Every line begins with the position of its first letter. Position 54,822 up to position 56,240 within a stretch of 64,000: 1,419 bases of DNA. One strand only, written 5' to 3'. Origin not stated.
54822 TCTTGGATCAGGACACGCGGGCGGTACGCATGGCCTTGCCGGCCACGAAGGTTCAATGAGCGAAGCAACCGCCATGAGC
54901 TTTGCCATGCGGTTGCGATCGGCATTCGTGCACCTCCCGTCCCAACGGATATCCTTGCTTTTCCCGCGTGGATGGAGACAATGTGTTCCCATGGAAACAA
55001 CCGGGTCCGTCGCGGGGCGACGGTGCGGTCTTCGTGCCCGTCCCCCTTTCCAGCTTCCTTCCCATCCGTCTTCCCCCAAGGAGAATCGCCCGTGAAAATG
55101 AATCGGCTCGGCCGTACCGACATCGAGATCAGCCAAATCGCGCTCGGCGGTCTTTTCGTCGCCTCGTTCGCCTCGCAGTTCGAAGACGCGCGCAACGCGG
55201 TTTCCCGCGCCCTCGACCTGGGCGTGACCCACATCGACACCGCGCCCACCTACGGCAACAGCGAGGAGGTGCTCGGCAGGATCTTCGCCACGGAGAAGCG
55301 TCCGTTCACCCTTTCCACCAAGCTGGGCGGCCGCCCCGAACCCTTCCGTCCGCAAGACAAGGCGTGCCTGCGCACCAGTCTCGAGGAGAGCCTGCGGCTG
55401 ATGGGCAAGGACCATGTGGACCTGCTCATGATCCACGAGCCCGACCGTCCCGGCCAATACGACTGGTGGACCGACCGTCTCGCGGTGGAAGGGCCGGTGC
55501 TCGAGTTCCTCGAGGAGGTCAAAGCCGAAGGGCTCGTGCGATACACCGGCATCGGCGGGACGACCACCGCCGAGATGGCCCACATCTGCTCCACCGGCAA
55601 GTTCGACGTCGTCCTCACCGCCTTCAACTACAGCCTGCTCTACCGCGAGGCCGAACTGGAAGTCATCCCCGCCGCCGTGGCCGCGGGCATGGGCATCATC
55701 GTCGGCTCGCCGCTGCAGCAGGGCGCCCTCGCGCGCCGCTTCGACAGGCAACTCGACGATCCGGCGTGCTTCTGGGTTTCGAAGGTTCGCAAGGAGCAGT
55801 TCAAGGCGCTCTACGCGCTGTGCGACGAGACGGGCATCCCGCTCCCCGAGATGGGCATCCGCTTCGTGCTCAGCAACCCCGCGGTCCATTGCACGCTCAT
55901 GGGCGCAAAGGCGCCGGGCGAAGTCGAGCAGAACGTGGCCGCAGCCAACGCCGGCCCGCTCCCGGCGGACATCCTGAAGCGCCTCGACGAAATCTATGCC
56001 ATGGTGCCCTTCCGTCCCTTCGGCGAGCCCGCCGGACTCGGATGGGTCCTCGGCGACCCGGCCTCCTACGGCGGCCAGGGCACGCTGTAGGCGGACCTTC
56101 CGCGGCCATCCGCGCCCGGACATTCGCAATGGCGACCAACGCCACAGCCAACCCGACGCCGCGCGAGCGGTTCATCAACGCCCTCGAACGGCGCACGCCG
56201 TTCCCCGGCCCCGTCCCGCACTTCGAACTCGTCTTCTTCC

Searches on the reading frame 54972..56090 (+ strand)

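Call 17: search_protein_families(library=pfam, proteins=[window:54972-56090:+], max_evalue=0.01)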
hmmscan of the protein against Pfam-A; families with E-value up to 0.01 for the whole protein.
window:54972-56090:+ (372 aa): 1 family
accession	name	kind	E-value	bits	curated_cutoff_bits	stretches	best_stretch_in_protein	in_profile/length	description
PF00248.27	Aldo_ket_red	-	9.7e-48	163.1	24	1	67-342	15-290/291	Aldo/keto reductase family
